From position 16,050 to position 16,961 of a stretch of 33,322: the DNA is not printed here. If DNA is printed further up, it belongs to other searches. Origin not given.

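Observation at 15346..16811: DPPR-synthase-like UbiA enzyme translationally coupled to a PHP phosphoesterase: possible archaeal polyprenyl-phosphate-pentose donor pathway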

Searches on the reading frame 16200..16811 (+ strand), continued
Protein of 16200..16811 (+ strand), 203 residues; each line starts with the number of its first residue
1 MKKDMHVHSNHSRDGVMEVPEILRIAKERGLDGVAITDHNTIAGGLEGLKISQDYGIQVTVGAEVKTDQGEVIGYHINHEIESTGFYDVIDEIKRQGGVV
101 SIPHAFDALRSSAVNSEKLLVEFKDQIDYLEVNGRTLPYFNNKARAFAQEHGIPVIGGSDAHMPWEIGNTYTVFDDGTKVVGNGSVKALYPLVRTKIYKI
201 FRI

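Call 80: search_protein_families(library=pfam, proteins=[P0384, P0394, P0403, P0426, P0441, P0442, P0486, P0502, P0467, P0477], max_evalue=0.001)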
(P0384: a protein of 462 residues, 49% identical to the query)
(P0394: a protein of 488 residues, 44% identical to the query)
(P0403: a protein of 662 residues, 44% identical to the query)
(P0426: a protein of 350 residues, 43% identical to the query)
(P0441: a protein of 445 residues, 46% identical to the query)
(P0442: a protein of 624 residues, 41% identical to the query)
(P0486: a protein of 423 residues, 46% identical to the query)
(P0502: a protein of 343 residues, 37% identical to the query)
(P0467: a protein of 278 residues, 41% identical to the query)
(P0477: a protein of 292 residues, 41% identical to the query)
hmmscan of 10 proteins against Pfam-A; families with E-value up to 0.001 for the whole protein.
P0384 (462 aa): 5 families
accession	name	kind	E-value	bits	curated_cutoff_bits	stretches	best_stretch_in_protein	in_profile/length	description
PF00534.26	Glycos_transf_1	-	1.1e-23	84.1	26.4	1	2-90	82-169/172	Glycosyl transferases group 1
PF13692.12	Glyco_trans_1_4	-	3.2e-21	76.5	27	1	4-79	68-142/142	Glycosyl transferases group 1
PF13263.12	PHP_C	-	1.8e-13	50.2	21.3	1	273-324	3-55/56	PHP-associated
PF02811.25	PHP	-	6.2e-12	46.6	26.4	1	136-199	1-65/164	PHP domain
PF13524.12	Glyco_trans_1_2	-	4.9e-07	30.2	25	1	2-106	36-142/144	Glycosyl transferase-like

P0394 (488 aa): 17 families
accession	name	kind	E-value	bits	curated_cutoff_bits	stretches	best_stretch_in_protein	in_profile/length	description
PF08241.18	Methyltransf_11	-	4.1e-22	79.1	21.2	1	287-381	1-92/95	Methyltransferase domain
PF13649.12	Methyltransf_25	-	5.3e-18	65.9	27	1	286-379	1-96/97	Methyltransferase domain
PF13489.12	Methyltransf_23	-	1.2e-17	64.6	27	1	265-435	3-160/164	Methyltransferase domain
PF13847.12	Methyltransf_31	-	1.6e-17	64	27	1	281-395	2-114/145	Methyltransferase domain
PF02811.25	PHP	-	1.3e-12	48.8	26.4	1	4-164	1-133/164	PHP domain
PF08242.18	Methyltransf_12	-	2.9e-12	47.6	30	1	287-379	1-95/98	Methyltransferase domain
PF13263.12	PHP_C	-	1.5e-11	44.1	21.3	1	132-171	2-41/56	PHP-associated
PF00398.26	RrnaAD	-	1.5e-10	41.1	24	1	273-349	21-94/263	Ribosomal RNA adenine dimethylase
PF01209.24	Ubie_methyltran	-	2.8e-09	37.1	20.1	1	263-383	31-150/233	ubiE/COQ5 methyltransferase family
PF02353.26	CMAS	-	4e-08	33.3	27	1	273-363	53-141/273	Mycolic acid cyclopropane synthetase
PF07021.18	MetW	-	1.3e-07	31.9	21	1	280-400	11-122/193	Methionine biosynthesis protein MetW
PF01135.25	PCMT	-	2.3e-06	28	20.3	1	274-340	65-133/210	Protein-L-isoaspartate(D-aspartate) O-methyltransferase (PCMT)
PF05401.17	NodS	-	6.3e-06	26.6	24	1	265-366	28-123/201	Nodulation protein S (NodS)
PF05175.20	MTS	-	3.6e-05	23.9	23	1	275-355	24-104/170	Methyltransferase small domain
PF03141.22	Methyltransf_29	-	3.9e-05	22.9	23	1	268-387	102-220/506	Putative S-adenosyl-L-methionine-dependent methyltransferase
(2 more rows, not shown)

P0403 (662 aa): 7 families
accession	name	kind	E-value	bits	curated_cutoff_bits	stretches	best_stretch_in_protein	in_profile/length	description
PF13439.12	Glyco_transf_4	-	1.2e-21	77.9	28.5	1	22-203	4-170/170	Glycosyltransferase Family 4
PF13692.12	Glyco_trans_1_4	-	3.5e-18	66.7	27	1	235-364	15-142/142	Glycosyl transferases group 1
PF00534.26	Glycos_transf_1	-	5.6e-17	62.2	26.4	1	216-376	9-170/172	Glycosyl transferases group 1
PF13263.12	PHP_C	-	8.5e-14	51.3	21.3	1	558-607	3-53/56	PHP-associated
PF13579.12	Glyco_trans_4_4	-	2.7e-11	44.5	29.7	1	22-196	3-156/158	Glycosyl transferase 4-like domain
PF02811.25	PHP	-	3.8e-11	44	26.4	1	421-485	1-66/164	PHP domain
PF13524.12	Glyco_trans_1_2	-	3.7e-08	33.9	25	1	238-389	3-140/144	Glycosyl transferase-like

P0426 (350 aa): 4 families
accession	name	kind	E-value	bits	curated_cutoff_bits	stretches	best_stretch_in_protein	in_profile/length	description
PF02811.25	PHP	-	6.7e-12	46.5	26.4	1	143-206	1-66/164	PHP domain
PF13263.12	PHP_C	-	2.6e-10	40.1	21.3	1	270-303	2-35/56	PHP-associated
PF15632.11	ATPgrasp_Ter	-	2.2e-09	37.6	29.1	1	3-72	51-118/131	ATP-grasp in the biosynthetic pathway with Ter operon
PF12228.14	DUF3604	-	0.00062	18.8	20.4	0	163-188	49-74/591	Protein of unknown function (DUF3604)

P0441 (445 aa): 4 families
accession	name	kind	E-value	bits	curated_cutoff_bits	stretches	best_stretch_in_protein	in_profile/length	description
PF02811.25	PHP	-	2.1e-13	51.4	26.4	1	227-329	1-71/164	PHP domain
PF13263.12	PHP_C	-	3e-11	43.1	21.3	1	365-414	3-53/56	PHP-associated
PF00534.26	Glycos_transf_1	-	3.1e-08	33.8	26.4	1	94-181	84-170/172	Glycosyl transferases group 1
PF13692.12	Glyco_trans_1_4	-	2.5e-07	31.5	27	1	95-168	69-141/142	Glycosyl transferases group 1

P0442 (624 aa): 2 families
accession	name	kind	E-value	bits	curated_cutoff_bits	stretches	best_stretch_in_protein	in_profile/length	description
PF02811.25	PHP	-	2.7e-13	51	26.4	1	400-464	1-66/164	PHP domain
PF13263.12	PHP_C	-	3.7e-12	46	21.3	1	537-588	3-55/56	PHP-associated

P0486 (423 aa): 2 families
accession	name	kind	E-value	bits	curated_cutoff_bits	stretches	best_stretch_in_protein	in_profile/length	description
PF13263.12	PHP_C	-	1.2e-13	50.9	21.3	1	329-379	2-53/56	PHP-associated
PF02811.25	PHP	-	3.1e-12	47.5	26.4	1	194-260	1-70/164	PHP domain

P0502 (343 aa): 2 families
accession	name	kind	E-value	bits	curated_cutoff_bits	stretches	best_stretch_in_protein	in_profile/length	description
PF02811.25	PHP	-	1.8e-09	38.6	26.4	1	16-79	1-66/164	PHP domain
PF13263.12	PHP_C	-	2e-09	37.3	21.3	1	150-196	3-49/56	PHP-associated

P0467 (278 aa): 2 families
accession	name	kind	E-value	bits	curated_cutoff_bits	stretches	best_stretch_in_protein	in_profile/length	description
PF02811.25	PHP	-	9.7e-12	45.9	26.4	1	54-118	1-66/164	PHP domain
PF13263.12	PHP_C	-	1.2e-11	44.4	21.3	1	191-242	3-55/56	PHP-associated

P0477 (292 aa): 2 families
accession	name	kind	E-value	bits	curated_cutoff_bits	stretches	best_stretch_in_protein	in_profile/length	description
PF02811.25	PHP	-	2.9e-14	54.2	26.4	1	63-129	1-66/164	PHP domain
PF13263.12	PHP_C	-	1.2e-11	44.4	21.3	1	201-250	2-50/56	PHP-associated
